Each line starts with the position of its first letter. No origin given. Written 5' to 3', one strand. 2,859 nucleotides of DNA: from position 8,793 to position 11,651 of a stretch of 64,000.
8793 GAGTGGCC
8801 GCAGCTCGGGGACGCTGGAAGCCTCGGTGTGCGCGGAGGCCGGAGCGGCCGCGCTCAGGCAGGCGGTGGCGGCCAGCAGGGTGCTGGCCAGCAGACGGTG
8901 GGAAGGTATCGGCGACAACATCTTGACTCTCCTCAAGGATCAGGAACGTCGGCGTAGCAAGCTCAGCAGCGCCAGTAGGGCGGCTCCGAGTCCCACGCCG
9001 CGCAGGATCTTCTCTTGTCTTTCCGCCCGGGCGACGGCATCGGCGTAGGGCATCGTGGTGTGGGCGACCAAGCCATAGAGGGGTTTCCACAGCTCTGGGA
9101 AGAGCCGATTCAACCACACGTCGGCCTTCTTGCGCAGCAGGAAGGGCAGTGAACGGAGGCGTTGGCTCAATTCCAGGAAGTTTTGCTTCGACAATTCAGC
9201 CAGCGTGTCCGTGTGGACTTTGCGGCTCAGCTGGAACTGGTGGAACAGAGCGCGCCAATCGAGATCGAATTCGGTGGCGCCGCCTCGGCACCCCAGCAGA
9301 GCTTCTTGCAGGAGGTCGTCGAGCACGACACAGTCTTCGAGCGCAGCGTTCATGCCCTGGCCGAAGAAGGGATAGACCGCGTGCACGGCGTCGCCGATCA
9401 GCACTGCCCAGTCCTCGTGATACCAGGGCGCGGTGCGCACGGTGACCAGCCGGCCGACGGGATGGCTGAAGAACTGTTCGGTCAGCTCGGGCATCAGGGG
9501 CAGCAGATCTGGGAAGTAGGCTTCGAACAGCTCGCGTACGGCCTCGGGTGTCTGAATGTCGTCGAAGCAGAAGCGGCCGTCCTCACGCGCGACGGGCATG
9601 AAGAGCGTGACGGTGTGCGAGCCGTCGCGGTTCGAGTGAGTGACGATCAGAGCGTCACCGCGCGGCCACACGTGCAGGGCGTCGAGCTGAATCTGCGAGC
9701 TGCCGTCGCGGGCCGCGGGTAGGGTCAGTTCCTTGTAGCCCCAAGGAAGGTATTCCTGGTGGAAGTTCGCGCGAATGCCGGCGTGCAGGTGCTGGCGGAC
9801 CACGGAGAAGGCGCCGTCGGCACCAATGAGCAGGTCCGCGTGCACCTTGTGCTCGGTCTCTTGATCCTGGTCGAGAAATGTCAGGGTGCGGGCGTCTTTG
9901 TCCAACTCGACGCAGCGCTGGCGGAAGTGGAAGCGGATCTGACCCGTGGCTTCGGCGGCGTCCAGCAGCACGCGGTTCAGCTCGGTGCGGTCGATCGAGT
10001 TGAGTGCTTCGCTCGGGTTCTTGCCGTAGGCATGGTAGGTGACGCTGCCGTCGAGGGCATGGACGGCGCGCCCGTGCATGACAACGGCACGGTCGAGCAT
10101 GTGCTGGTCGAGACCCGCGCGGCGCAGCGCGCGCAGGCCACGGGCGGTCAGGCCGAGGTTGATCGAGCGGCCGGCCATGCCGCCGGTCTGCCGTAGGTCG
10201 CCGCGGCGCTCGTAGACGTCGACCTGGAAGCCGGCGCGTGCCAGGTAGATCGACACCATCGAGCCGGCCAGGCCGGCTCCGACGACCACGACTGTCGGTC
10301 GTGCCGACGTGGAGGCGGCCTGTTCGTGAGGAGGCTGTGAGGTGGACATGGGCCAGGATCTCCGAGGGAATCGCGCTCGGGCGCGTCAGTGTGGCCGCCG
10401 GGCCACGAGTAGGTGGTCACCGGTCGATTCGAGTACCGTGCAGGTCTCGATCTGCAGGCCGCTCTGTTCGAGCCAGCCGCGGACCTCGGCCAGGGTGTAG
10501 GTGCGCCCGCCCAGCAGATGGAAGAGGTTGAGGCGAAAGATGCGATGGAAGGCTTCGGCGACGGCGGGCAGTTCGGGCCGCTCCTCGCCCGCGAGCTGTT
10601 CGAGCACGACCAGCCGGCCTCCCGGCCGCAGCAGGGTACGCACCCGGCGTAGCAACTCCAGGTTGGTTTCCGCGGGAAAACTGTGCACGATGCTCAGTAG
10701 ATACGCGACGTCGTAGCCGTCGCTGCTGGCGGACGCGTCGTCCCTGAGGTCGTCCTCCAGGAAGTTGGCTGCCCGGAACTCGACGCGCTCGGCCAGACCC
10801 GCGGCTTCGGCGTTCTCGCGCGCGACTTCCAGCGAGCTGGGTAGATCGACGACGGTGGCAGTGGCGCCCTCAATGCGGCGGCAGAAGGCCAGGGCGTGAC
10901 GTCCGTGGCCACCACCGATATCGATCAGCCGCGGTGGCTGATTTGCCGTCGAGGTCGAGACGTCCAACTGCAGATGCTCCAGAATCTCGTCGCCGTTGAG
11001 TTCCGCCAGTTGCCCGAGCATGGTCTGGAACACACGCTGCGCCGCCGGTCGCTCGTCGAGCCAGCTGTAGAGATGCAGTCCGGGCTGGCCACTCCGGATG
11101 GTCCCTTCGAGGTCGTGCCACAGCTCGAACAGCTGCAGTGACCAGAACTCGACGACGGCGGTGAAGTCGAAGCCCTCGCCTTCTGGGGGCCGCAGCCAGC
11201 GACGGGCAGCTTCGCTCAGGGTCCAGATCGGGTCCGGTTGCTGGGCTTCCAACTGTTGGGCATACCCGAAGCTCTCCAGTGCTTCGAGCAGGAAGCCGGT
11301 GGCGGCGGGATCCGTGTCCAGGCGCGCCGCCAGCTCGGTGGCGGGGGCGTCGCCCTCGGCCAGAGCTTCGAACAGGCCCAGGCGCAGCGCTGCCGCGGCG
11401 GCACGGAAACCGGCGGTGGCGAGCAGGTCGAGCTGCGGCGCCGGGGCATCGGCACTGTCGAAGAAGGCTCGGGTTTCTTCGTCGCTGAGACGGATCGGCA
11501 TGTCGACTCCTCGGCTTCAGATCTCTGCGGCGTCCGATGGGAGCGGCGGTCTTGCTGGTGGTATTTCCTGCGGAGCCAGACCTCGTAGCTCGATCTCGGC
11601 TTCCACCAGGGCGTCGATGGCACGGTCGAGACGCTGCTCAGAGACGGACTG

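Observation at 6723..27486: Compact NRPS-PKS biosynthetic operon with kynurenine 3-monooxygenase, O-methyltransferase, reductive release and a Cys-type A domain behind a non-cyclising C domain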

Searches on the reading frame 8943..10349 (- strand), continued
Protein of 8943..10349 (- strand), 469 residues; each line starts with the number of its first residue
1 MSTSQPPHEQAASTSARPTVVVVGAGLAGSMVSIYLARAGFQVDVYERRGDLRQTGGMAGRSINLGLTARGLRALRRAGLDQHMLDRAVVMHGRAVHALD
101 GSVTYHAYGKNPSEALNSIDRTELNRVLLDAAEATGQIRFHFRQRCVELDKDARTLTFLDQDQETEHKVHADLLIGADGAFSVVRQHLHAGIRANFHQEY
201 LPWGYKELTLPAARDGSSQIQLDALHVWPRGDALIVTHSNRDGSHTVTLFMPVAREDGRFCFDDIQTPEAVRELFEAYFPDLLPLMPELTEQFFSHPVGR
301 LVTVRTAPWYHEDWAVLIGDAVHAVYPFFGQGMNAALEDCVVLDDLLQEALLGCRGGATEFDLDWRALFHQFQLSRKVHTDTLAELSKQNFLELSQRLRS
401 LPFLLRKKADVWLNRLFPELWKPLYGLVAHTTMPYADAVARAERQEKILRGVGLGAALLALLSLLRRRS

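Call 79: find_encoding_contigs(protein=P0336, flank=10000, max_places=1)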
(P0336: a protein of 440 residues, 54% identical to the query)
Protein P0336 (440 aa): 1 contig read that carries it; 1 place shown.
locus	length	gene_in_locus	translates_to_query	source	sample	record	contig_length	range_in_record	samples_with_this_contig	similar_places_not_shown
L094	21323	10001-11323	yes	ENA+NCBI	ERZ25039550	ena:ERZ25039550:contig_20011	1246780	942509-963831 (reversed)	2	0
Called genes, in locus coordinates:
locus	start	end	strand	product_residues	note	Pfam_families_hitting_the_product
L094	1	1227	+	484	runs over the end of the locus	PF00668:Condensation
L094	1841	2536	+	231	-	PF00501:AMP-binding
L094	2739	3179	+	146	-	PF00550:PP-binding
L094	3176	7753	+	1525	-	PF00668:Condensation, PF00501:AMP-binding, PF13193:AMP-binding_C, PF00550:PP-binding, PF01370:Epimerase, PF07993:NAD_binding_4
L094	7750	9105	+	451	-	PF05977:MFS_3, PF07690:MFS_1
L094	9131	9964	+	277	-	PF21780:DUF6875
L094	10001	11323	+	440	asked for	PF01494:FAD_binding_3, PF13450:NAD_binding_8 (weak), PF01266:DAO (weak)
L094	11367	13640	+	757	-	PF06452:CBM9_1 (weak), PF19313:DUF5916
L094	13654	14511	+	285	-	PF03767:Acid_phosphat_B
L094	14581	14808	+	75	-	-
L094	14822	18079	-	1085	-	PF14870:PSII_BNR (faint), PF02012:BNR (faint), PF25852:DUF6242_C (faint), PF15902:Sortilin-Vps10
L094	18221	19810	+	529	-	PF01546:Peptidase_M20, PF07687:M20_dimer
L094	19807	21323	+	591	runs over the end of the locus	PF02129:Peptidase_S15, PF08530:PepX_C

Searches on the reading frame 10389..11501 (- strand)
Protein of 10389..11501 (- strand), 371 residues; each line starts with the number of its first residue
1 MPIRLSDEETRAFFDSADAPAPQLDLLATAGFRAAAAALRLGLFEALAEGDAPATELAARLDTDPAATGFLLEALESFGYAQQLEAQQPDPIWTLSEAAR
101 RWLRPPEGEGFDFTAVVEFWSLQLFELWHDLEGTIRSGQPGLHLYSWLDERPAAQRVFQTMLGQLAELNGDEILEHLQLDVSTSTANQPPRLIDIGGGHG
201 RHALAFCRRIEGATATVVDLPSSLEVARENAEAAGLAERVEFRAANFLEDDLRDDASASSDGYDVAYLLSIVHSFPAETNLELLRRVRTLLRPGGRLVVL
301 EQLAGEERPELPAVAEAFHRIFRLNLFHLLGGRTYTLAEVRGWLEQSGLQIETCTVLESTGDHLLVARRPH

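Call 4: search_protein_families(library=pfam, proteins=[window:10389-11501:-], max_evalue=0.001)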
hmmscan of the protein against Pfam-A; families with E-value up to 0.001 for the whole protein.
window:10389-11501:- (371 aa): 10 families
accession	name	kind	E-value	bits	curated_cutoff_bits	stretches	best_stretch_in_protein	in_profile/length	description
PF00891.24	Methyltransf_2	-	3.4e-16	59.7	22.3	1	141-348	22-208/210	O-methyltransferase domain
PF13489.12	Methyltransf_23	-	1.6e-12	47.9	27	1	186-352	20-162/164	Methyltransferase domain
PF13649.12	Methyltransf_25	-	5.8e-11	43.4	27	1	193-295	2-97/97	Methyltransferase domain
PF08242.18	Methyltransf_12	-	4.1e-10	40.7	30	1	193-297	1-98/98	Methyltransferase domain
PF13847.12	Methyltransf_31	-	4e-08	33.5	27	1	191-301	6-111/145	Methyltransferase domain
PF08241.18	Methyltransf_11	-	1.2e-07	32.7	21.2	1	194-299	2-95/95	Methyltransferase domain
PF01209.24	Ubie_methyltran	-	5.6e-07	29.6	20.1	1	185-321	44-169/233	ubiE/COQ5 methyltransferase family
PF08100.18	Dimerisation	-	5.7e-07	29.7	25.6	1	34-103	21-91/93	O-methyltransferase dimerisation domain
PF06080.18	DUF938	-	8e-05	22.9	27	1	165-299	6-137/202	Protein of unknown function (DUF938)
PF09339.16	HTH_IclR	-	0.00052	20.2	22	1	41-84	6-51/52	IclR helix-turn-helix domain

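Call 7: search_protein_families(library=ncbifam, proteins=[window:10389-11501:-], max_evalue=0.001)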
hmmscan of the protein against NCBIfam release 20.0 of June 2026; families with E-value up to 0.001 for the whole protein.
window:10389-11501:- (371 aa): 14 families
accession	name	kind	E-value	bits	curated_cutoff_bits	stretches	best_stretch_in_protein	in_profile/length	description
TIGR02716.1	C20_methyl_CrtF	equivalog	3e-15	56.1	276.1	1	32-304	4-257/306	bacteriochlorophyllide d C-20 methyltransferase BchU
NF053543.1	FlxJ_fam_MTase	equivalog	8.7e-14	51.2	560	1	186-315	175-299/352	FlxJ family methyltransferase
NF043040.1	corrin_prot_MT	hypoth_equivalog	7.9e-13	48.3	180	1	176-366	29-213/216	corrinoid protein-associated methyltransferase CpaM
TIGR01934.1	MenG_MenH_UbiE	subfamily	1.4e-06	27.8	158.35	1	183-347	34-184/223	ubiquinone/menaquinone biosynthesis methyltransferase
TIGR04543.1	ketoArg_3Met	equivalog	1.7e-06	27.3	425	1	185-301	146-262/336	2-ketoarginine methyltransferase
NF001790.0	PRK00517.3-3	equivalog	2.5e-06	27.1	269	1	184-305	118-229/262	50S ribosomal protein L11 methyltransferase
TIGR03534.1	RF_mod_PrmC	equivalog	3.9e-06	26.5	199.1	1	185-250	85-150/253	peptide chain release factor N(5)-glutamine methyltransferase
NF001242.0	PRK00216.1-3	equivalog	1.4e-05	24.7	351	1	190-302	72-178/258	bifunctional demethylmenaquinone methyltransferase/2-methoxy-6-polyprenyl-1,4-benzoquinol methylase UbiE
TIGR00536.1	hemK_fam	subfamily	6.2e-05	22.2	115.5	1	188-250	113-177/286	HemK family protein methyltransferase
NF001240.0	PRK00216.1-1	equivalog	7.7e-05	21.9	378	1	180-302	55-171/251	bifunctional demethylmenaquinone methyltransferase/2-methoxy-6-polyprenyl-1,4-benzoquinol methylase UbiE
NF053839.1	CPFASynBruc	equivalog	0.00013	21.1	600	1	189-357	175-325/410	cyclopropane fatty acid synthase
NF041537.1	ArsM_AhpD_UU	exception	0.0002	20.2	510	1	183-306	71-188/345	arsenite methyltransferase/AhpD domain selenoprotein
NF001244.0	PRK00216.1-5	equivalog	0.00048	19.5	216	1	182-307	42-161/236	bifunctional demethylmenaquinone methyltransferase/2-methoxy-6-polyprenyl-1,4-benzoquinol methylase UbiE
TIGR03533.1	L3_gln_methyl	equivalog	0.00072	19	229.7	0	185-248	118-182/284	50S ribosomal protein L3 N(5)-glutamine methyltransferase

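Call 96: search_solved_structures(query=window:10389-11501:-, max_evalue=0.00001, show_alignments=0)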
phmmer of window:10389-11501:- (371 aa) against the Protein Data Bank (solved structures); distinct sequences matched with E-value up to 0.00001: 40.
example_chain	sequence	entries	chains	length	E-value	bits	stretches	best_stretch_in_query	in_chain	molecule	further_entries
7ux6_A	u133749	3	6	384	5.8e-18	68.4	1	36-369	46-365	MfnG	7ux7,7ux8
7wdq_A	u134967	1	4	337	2.4e-16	63.1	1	30-322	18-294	SAM-dependent MTHB methyltransferase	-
7wdw_A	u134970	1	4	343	2.7e-16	62.9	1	30-322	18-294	DSYB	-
7clf_A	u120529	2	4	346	4.9e-16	62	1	33-311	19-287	Methyltransferase domain-containing protein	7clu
8rdm_A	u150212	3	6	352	6e-15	58.4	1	34-353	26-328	DtpM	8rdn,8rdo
3gwz_A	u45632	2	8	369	6.7e-15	58.3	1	31-353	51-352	MmcR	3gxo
8h3t_A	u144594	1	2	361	1.2e-14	57.5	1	18-354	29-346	AlpH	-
2r3s_A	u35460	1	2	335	1.6e-14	57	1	33-367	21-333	uncharacterized protein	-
4qvg_A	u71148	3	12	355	3.5e-14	55.9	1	30-349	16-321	SibL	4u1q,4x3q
7owb_A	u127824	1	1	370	8.2e-12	48.1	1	188-357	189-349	Carminomycin 4-O-methyltransferase DnrK,Methyltransferase domain-containing protein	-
3mcz_A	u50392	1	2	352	1e-11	47.8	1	189-328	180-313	O-methyltransferase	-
5i2h_A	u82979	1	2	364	1.8e-11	47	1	191-367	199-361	O-methyltransferase family 2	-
4z2y_A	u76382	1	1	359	1.9e-11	46.9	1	36-356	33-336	CalO6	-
1x19_A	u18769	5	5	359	3.2e-11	46.2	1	31-350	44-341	CrtF-related protein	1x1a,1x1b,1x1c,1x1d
22ow_A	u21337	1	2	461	3.3e-11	46.2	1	33-350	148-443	Methyltransferase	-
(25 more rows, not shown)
